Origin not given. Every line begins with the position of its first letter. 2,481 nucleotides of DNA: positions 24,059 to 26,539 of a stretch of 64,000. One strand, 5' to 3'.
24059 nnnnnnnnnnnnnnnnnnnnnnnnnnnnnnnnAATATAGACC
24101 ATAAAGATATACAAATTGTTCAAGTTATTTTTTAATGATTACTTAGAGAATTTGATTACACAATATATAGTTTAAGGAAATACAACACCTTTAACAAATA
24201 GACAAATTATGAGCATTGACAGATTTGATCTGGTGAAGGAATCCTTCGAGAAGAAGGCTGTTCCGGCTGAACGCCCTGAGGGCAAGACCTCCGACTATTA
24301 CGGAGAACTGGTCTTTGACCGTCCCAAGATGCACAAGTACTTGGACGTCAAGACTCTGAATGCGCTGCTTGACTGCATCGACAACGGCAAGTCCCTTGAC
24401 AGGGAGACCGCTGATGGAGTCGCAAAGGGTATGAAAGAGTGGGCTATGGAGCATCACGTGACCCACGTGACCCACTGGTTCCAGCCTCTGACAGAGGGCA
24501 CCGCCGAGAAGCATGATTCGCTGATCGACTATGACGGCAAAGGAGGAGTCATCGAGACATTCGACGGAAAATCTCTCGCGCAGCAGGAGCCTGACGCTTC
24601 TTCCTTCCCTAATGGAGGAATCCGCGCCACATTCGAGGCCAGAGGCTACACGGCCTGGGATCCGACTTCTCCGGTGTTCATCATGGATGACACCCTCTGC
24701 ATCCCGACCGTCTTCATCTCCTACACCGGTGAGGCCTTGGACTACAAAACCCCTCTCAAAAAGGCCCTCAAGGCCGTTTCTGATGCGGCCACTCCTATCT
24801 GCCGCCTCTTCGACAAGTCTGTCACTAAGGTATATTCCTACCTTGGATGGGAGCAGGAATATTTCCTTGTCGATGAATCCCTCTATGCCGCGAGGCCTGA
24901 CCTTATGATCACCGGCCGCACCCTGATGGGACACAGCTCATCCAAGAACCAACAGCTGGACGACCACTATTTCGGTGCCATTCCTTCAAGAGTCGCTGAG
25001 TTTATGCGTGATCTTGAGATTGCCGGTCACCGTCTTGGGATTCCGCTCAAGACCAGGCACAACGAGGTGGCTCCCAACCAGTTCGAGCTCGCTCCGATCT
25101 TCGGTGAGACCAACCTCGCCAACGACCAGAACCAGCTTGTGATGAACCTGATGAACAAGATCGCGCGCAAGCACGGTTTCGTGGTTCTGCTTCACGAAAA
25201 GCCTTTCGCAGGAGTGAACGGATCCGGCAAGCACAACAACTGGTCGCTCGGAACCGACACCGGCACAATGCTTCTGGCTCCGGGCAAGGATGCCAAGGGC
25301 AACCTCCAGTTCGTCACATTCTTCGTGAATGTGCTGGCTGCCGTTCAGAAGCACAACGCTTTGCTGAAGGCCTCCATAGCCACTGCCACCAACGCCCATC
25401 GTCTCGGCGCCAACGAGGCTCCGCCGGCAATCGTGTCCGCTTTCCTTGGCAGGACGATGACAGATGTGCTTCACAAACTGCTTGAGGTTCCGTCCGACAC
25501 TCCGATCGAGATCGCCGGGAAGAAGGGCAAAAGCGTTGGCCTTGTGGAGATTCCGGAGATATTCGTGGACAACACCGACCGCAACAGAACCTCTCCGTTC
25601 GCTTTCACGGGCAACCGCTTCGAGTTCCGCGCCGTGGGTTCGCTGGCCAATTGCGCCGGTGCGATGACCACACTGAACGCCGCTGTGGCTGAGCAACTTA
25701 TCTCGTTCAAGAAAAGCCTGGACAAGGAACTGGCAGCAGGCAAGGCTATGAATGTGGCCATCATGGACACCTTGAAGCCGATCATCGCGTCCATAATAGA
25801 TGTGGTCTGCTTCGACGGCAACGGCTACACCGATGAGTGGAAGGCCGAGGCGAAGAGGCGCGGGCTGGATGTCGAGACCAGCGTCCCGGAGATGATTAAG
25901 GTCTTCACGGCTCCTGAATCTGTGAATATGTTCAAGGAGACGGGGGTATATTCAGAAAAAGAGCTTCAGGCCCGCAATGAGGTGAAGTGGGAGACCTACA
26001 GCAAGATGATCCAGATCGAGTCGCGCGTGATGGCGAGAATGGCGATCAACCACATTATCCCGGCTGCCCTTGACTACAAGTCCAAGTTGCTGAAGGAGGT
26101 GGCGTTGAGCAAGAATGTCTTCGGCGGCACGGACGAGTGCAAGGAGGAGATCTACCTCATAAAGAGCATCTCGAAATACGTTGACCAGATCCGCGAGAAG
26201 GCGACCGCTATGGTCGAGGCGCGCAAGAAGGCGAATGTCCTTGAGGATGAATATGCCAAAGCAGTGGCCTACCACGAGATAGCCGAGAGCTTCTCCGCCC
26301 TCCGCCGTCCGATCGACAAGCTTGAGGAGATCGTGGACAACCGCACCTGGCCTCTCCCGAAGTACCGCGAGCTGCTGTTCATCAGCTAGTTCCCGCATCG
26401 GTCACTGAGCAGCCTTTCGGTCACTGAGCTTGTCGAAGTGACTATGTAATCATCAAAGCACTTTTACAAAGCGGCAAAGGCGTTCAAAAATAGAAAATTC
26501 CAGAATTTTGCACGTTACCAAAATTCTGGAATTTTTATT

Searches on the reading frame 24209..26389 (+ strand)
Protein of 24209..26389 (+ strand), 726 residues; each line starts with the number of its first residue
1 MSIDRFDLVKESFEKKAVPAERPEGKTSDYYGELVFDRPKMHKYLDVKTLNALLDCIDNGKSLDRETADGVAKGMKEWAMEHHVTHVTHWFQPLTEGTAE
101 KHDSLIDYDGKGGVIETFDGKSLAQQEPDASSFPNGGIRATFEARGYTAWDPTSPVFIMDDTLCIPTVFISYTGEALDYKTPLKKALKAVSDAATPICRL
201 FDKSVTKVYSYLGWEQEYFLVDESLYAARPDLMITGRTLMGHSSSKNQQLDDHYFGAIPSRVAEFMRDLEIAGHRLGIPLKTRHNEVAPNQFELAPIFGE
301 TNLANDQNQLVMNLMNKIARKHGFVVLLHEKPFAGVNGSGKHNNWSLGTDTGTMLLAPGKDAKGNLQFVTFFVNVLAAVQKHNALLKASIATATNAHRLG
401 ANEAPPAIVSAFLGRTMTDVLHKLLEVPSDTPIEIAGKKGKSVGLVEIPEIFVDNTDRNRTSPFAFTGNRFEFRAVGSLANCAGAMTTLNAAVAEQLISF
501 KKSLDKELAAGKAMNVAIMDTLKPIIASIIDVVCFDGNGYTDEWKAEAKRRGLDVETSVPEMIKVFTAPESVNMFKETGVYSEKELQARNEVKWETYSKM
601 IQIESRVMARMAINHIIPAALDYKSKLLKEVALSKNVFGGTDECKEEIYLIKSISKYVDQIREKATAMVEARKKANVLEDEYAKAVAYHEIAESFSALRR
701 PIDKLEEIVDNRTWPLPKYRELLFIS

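Call 10: find_encoding_contigs(protein=window:24209-26389:+, flank=3000, max_places=6)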
Protein window:24209-26389:+ (726 aa): 23 contigs read that carry it; 6 places shown.
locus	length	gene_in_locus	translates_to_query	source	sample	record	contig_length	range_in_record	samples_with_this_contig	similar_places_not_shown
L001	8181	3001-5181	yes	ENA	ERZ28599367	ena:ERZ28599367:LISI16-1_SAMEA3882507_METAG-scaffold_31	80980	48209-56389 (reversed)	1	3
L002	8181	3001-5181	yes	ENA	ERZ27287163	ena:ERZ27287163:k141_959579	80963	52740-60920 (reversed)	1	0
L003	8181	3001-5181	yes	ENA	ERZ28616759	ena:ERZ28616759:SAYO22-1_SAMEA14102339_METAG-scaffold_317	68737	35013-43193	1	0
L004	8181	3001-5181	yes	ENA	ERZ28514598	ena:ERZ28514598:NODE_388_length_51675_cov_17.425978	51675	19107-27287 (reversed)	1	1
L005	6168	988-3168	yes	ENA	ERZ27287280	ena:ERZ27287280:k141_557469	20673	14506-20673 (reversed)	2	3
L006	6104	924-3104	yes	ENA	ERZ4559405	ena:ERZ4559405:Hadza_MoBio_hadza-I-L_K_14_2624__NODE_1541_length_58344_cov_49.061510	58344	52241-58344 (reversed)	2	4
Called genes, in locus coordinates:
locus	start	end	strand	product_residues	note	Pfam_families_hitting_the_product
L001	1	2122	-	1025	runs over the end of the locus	PF13620:CarboxypepD_reg, PF13715:CarbopepD_reg_2, PF07715:Plug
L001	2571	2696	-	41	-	-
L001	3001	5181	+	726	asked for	PF12437:GSIII_N, PF00120:Gln-synt_C, PF18318:Gln-synt_C-ter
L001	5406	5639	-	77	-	-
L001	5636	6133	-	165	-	PF13151:DUF3990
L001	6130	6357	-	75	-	PF12668:DUF3791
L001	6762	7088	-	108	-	-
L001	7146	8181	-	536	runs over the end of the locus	PF13396:PLDc_N, PF13091:PLDc_2, PF00614:PLDc, PF13091:PLDc_2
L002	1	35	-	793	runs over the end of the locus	PF07715:Plug, PF00593:TonB_dep_Rec_b-barrel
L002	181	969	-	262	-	PF05096:Glu_cyclase_2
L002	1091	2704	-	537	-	PF06418:CTP_synth_N, PF00117:GATase, PF07722:Peptidase_C26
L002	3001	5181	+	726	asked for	PF12437:GSIII_N, PF00120:Gln-synt_C, PF18318:Gln-synt_C-ter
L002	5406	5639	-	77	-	-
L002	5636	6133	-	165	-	PF13151:DUF3990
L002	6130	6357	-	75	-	PF12668:DUF3791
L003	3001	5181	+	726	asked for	PF12437:GSIII_N, PF00120:Gln-synt_C, PF18318:Gln-synt_C-ter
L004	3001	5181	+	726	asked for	PF12437:GSIII_N, PF00120:Gln-synt_C, PF18318:Gln-synt_C-ter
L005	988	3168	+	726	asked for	PF12437:GSIII_N, PF00120:Gln-synt_C, PF18318:Gln-synt_C-ter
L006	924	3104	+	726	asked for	PF12437:GSIII_N, PF00120:Gln-synt_C, PF18318:Gln-synt_C-ter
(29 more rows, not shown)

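Call 39: find_related_loci(query=window:24209-26389:+, collection=metagenome_contigs, flank=2500)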
Query window:24209-26389:+ (726 aa) in metagenome_contigs; peptide patterns used: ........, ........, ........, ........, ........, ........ (x = any residue, [..] = any of these).
600 stretches matched a pattern (row limit reached: there are more); 592 encode a relative of the query (tblastn E <= 1e-3); the best 80 are kept; 80 distinct loci.
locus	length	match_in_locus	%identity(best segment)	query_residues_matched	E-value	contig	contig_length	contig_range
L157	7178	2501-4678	98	1-726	0e+0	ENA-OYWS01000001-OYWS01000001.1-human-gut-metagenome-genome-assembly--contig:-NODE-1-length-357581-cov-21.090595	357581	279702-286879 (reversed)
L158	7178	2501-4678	87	1-726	0e+0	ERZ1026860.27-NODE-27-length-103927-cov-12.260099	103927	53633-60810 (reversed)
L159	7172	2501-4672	84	3-726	0e+0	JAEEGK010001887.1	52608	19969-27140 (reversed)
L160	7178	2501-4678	85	1-726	0e+0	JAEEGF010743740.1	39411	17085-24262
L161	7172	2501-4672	84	3-726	0e+0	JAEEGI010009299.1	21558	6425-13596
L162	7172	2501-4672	84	3-726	0e+0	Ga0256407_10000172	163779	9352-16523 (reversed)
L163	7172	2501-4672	84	3-726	0e+0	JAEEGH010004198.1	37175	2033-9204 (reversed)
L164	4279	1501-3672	83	3-726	0e+0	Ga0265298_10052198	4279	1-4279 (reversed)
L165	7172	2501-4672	83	3-726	0e+0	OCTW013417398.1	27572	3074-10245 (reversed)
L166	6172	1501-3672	83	3-726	0e+0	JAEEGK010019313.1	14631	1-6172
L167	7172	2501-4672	82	3-726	0e+0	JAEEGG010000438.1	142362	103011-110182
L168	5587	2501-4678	80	1-726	0e+0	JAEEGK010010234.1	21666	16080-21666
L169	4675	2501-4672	80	3-726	0e+0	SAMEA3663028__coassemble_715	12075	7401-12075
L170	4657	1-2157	80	8-726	0e+0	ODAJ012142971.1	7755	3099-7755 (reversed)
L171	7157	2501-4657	80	3-721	0e+0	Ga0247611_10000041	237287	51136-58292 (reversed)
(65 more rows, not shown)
